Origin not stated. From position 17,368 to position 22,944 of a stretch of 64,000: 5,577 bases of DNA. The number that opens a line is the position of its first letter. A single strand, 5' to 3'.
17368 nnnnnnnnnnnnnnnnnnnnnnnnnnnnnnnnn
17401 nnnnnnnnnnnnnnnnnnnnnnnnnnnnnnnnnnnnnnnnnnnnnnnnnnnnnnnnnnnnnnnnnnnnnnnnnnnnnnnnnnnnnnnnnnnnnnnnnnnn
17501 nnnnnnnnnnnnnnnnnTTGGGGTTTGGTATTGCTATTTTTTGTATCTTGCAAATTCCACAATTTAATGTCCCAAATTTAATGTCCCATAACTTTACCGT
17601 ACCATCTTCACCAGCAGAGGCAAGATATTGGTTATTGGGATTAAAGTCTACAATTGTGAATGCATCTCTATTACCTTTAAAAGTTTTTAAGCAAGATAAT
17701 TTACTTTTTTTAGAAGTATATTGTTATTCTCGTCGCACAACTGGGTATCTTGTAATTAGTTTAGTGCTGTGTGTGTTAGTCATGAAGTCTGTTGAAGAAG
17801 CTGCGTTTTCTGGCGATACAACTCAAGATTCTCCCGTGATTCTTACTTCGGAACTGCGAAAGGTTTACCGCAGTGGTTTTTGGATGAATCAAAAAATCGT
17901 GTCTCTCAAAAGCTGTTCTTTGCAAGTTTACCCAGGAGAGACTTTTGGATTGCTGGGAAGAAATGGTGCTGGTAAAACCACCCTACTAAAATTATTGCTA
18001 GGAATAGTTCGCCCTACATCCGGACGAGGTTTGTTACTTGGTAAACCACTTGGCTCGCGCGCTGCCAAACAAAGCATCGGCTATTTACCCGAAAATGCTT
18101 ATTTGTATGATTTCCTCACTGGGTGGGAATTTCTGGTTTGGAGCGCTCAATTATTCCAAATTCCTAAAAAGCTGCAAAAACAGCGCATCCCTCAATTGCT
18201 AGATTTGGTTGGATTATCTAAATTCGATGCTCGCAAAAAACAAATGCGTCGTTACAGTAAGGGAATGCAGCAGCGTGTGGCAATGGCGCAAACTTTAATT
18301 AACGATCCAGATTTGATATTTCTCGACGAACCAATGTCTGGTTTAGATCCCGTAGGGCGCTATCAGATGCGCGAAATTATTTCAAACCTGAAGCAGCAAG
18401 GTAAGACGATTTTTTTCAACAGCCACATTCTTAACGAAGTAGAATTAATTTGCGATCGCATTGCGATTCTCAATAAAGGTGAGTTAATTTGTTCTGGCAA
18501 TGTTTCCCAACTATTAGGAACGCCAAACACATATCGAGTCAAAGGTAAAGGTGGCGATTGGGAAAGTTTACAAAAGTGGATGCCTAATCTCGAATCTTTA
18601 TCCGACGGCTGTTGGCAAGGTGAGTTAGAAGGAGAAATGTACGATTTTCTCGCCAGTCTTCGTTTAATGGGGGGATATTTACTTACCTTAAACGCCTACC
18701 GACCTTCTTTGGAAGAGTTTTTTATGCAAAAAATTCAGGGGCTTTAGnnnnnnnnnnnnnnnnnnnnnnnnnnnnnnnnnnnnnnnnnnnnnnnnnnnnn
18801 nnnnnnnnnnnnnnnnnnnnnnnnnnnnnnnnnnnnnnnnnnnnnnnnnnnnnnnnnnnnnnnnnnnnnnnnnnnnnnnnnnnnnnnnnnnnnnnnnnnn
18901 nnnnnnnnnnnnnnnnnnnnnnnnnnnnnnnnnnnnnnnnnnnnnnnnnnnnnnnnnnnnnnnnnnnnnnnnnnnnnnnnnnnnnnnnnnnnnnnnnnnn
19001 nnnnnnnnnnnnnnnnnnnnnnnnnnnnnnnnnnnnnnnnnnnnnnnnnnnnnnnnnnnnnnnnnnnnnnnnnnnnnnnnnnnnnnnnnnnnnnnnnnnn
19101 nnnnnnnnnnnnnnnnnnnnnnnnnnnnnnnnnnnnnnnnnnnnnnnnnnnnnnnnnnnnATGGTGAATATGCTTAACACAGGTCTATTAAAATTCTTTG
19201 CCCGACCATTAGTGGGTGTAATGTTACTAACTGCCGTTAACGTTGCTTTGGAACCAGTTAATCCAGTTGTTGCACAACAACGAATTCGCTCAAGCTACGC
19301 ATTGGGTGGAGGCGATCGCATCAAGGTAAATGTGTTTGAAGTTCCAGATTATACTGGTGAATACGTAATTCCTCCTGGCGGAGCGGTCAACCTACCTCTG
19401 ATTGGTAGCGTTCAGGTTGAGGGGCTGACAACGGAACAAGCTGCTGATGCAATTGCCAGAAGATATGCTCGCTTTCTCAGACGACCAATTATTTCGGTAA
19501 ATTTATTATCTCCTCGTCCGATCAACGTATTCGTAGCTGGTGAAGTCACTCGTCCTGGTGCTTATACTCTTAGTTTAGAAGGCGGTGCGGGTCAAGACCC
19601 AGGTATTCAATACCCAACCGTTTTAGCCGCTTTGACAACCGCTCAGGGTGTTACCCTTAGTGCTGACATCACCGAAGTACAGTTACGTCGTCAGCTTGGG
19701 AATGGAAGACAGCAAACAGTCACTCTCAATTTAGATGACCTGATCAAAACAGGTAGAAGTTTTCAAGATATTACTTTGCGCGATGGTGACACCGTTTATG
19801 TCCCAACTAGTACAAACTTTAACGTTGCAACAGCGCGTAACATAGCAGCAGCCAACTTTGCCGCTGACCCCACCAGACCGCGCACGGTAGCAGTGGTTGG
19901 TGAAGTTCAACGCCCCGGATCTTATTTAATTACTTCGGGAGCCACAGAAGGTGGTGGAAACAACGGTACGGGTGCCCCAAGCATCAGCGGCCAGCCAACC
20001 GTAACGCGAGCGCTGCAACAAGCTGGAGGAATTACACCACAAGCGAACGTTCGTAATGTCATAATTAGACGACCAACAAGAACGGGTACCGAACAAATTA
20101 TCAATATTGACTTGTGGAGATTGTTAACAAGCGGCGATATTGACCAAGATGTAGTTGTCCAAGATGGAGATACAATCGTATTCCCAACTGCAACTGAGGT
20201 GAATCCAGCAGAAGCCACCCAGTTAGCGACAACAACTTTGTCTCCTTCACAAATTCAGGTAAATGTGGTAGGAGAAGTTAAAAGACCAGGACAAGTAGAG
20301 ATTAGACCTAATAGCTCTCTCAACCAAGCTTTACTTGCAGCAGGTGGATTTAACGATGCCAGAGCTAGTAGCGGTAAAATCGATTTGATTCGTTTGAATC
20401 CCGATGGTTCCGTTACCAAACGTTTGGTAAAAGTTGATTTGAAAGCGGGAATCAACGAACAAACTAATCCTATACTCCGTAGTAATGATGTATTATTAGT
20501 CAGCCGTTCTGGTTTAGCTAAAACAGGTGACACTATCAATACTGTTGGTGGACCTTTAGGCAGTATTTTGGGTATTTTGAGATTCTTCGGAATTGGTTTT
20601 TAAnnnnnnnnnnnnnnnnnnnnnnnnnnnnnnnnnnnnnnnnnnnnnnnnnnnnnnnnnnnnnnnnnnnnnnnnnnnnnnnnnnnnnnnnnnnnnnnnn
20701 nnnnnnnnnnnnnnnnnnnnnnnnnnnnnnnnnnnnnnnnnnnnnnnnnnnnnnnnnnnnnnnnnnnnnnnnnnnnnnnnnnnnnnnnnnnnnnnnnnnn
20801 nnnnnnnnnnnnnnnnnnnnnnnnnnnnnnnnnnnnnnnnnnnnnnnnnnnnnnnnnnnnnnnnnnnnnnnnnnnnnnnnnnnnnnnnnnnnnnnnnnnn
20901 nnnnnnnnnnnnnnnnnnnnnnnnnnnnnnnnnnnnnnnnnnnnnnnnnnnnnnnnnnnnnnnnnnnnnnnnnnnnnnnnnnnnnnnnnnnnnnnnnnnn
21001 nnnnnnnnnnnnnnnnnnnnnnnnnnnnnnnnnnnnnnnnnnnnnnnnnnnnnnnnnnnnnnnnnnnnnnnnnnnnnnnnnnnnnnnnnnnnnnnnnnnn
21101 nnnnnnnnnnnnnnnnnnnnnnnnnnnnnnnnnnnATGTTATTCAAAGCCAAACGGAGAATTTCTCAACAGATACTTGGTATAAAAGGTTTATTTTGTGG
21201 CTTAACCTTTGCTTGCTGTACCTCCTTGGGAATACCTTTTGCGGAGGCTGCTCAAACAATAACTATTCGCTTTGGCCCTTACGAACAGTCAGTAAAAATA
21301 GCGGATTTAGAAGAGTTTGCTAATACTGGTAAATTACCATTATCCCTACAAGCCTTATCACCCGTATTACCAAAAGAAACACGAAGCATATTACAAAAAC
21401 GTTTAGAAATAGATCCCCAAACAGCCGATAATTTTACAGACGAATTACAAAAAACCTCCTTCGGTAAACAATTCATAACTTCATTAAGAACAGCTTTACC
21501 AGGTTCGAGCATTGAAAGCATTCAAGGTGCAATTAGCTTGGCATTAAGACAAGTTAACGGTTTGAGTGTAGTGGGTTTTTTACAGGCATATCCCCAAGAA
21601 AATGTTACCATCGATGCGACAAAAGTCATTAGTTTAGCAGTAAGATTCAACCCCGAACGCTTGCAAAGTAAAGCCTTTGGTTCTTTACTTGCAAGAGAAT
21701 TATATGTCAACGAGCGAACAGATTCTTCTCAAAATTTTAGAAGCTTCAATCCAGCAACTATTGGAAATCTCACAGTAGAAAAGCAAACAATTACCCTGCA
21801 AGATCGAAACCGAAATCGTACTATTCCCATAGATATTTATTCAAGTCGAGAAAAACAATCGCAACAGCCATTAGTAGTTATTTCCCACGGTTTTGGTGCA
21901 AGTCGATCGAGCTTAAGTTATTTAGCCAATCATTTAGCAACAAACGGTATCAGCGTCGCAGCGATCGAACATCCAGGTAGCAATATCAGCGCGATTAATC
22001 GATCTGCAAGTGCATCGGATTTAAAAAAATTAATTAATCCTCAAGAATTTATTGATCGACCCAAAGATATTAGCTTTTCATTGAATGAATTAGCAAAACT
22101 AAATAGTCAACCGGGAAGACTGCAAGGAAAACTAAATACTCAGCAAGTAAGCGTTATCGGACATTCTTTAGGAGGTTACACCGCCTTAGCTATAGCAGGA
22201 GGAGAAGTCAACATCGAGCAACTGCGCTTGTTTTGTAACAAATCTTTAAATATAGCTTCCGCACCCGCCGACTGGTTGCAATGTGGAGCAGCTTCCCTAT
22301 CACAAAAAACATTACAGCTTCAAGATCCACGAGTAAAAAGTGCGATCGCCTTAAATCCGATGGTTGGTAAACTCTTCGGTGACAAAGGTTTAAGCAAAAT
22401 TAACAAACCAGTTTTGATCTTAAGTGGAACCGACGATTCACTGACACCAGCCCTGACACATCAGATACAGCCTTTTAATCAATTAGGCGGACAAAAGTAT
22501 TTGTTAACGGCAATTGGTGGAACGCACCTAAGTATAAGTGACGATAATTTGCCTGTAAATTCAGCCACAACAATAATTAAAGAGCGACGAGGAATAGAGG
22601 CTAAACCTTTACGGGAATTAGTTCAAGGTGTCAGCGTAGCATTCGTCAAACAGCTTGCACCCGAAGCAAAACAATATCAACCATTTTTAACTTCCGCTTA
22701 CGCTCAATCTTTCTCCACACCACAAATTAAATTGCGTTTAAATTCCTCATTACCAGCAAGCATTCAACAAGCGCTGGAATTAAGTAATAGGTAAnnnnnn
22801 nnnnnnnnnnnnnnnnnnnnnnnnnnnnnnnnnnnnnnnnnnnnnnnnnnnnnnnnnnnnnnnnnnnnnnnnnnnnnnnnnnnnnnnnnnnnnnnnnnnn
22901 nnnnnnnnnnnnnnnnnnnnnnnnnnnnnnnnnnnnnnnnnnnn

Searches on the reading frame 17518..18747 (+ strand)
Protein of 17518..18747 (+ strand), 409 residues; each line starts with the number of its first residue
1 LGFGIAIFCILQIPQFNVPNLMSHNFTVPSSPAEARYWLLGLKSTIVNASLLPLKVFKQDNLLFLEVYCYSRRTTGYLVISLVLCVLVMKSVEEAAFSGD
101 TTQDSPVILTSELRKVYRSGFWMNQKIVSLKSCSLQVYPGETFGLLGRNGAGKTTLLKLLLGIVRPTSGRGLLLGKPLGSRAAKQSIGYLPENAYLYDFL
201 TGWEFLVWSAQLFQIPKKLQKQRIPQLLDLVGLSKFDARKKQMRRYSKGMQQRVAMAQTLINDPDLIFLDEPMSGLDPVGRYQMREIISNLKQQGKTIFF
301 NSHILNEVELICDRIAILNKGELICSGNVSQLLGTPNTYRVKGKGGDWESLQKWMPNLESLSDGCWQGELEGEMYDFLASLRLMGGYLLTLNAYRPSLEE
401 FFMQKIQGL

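Call 9: search_protein_families(library=pfam, proteins=[window:17518-18747:+], max_evalue=0.001)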
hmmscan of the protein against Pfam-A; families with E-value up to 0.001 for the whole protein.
window:17518-18747:+ (409 aa): 2 families
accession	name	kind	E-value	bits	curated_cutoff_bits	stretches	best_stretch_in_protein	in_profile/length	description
PF00005.33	ABC_tran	-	1.1e-29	104.2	25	1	130-273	1-136/137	ABC transporter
PF13304.12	AAA_21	-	3e-09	37.8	27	0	240-308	232-303/304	AAA domain, putative AbiEii toxin, Type IV TA system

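Call 69: search_protein_families(library=ncbifam, proteins=[window:17518-18747:+], max_evalue=0.00001)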
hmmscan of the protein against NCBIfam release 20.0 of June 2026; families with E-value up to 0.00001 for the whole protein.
window:17518-18747:+ (409 aa): 183 families (the best 25 are shown)
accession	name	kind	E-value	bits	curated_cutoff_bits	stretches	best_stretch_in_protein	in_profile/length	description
TIGR01188.1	drrA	subfamily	3.1e-60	204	312.45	1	126-332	5-211/302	daunorubicin resistance ABC transporter, ATP-binding protein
TIGR03522.1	GldA_ABC_ATP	equivalog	5e-50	170.7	402.6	1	129-334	17-221/301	gliding motility-associated ABC transporter ATP-binding subunit GldA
TIGR03740.1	galliderm_ABC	subfamily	7.6e-49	166.4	309.75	1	124-329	12-208/223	lantibiotic protection ABC transporter ATP-binding subunit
NF010060.0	PRK13537.1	equivalog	1.3e-43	149.1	521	1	125-333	27-234/314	nodulation factor ABC transporter ATP-binding protein NodI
NF033858.1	ABC2_perm_RbbA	equivalog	1.3e-42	145.8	1050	1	127-333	279-485/909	ribosome-associated ATPase/putative transporter RbbA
NF010059.0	PRK13536.1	equivalog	2.1e-42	145.1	549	1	124-334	54-263/342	nodulation factor ABC transporter ATP-binding protein NodI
TIGR01288.1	nodI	equivalog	9.1e-40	136.5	424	1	125-334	16-224/303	nodulation factor ABC transporter ATP-binding protein NodI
TIGR04406.1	LPS_export_lptB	equivalog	2.9e-35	121.7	240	1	125-339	14-229/239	LPS export ABC transporter ATP-binding protein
TIGR04521.1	ECF_ATPase_2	equivalog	2.9e-35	121.7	330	1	111-336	4-236/279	energy-coupling factor transporter ATPase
TIGR01186.1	proV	subfamily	1.1e-34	120.2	326.6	1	128-337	7-222/363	betaine/proline/choline family ABC transporter ATP-binding protein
NF040840.2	tungstate_WtpC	equivalog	9.2e-33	113.9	440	1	127-340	13-226/347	tungstate ABC transporter ATP-binding protein WtpC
NF040933.2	ABC_arch_GlcV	equivalog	5.5e-32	111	450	1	110-353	5-250/357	glucose ABC transporter ATP-binding protein GlcV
TIGR03864.1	PQQ_ABC_ATP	hypoth_equivalog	1.6e-31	109.6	302.25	1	128-338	15-225/236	ABC transporter, ATP-binding subunit, PQQ-dependent alcohol dehydrogenase system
TIGR03265.1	PhnT2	equivalog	2.7e-31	109.1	457.7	1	127-341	17-231/353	putative 2-aminoethylphosphonate ABC transporter ATP-binding protein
TIGR02769.1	nickel_nikE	equivalog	2.7e-31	109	332.55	2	214-333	120-239/265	nickel import ATP-binding protein NikE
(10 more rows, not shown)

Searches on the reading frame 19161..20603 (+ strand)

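Call 9: search_protein_families(library=pfam, proteins=[window:19161-20603:+], max_evalue=0.001)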
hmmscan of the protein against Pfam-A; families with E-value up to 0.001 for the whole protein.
window:19161-20603:+ (480 aa): 3 families
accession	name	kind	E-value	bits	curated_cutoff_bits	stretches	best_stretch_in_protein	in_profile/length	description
PF10531.15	SLBB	-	3.9e-27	94.3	27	1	367-420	2-53/55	SLBB domain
PF22461.2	SLBB_2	-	2.6e-25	88.7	27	3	366-447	2-79/79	SLBB domain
PF02563.21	Poly_export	-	7e-23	81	28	1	43-115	4-76/77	Polysaccharide biosynthesis/export protein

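Call 69: search_protein_families(library=ncbifam, proteins=[window:19161-20603:+], max_evalue=0.00001)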
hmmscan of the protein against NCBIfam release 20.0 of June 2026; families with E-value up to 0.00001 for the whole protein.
window:19161-20603:+ (480 aa): 4 families
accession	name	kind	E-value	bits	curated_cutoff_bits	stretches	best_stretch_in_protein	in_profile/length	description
TIGR03027.2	pepcterm_export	equivalog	2.5e-41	141.2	180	2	45-217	2-167/169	XrtA/PEP-CTERM system exopolysaccharide export protein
TIGR03028.1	EpsE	equivalog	7.3e-36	123.7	262.65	1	46-221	2-166/239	polysaccharide export protein EpsE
NF011658.0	PRK15078.1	subfamily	2.7e-27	95.5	333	2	34-222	73-257/380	polysaccharide export protein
NF041843.1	EpsY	equivalog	4.1e-25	88.2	320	2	43-214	50-210/211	exopolysaccharide export protein EpsY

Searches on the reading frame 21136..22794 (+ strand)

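Call 9: search_protein_families(library=pfam, proteins=[window:21136-22794:+], max_evalue=0.001)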
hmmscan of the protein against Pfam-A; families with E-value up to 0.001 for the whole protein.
window:21136-22794:+ (552 aa): 8 families
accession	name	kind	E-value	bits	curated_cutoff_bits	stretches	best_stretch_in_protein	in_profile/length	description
PF07176.17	DUF1400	-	1.9e-29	103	23.4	1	38-160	1-127/127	Alpha/beta hydrolase of unknown function (DUF1400)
PF03403.19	PAF-AH_p_II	-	7.3e-15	54.8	20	2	238-282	94-138/372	Platelet-activating factor acetylhydrolase, isoform II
PF12740.14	PETase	-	2.5e-11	43.9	28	1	235-357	45-146/263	PET hydrolase-like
PF00561.26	Abhydrolase_1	-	4.6e-10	40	25.8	1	245-354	1-87/245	alpha/beta hydrolase fold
PF12146.15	Hydrolase_4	-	1.4e-09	38.1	27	1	243-354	3-94/239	Serine aminopeptidase, S33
PF07224.18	Chlorophyllase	-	2.2e-08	33.7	26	1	209-507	8-272/301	Chlorophyllase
PF12697.13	Abhydrolase_6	-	2.1e-05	25.7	26.3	1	247-367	1-85/217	Alpha/beta hydrolase family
PF05057.20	DUF676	-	0.00052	20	20.3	0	332-350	74-92/217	Putative serine esterase (DUF676)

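Call 69: search_protein_families(library=ncbifam, proteins=[window:21136-22794:+], max_evalue=0.00001)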
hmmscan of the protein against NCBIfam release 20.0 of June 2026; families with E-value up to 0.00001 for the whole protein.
window:21136-22794:+ (552 aa): 3 families
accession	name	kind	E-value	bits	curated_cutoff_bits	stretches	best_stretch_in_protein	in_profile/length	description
NF051441.1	BisHyethTerphBdeA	equivalog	2.6e-08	33.5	520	0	247-352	102-184/305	bis(hydroxyethyl) terephthalate hydrolase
NF011457.0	PRK14875.1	equivalog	1.7e-07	30.5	307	0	202-285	110-172/372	acetoin dehydrogenase dihydrolipoyllysine-residue acetyltransferase subunit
NF007857.0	PRK10566.1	equivalog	3.2e-06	27.1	201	0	227-355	10-126/249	esterase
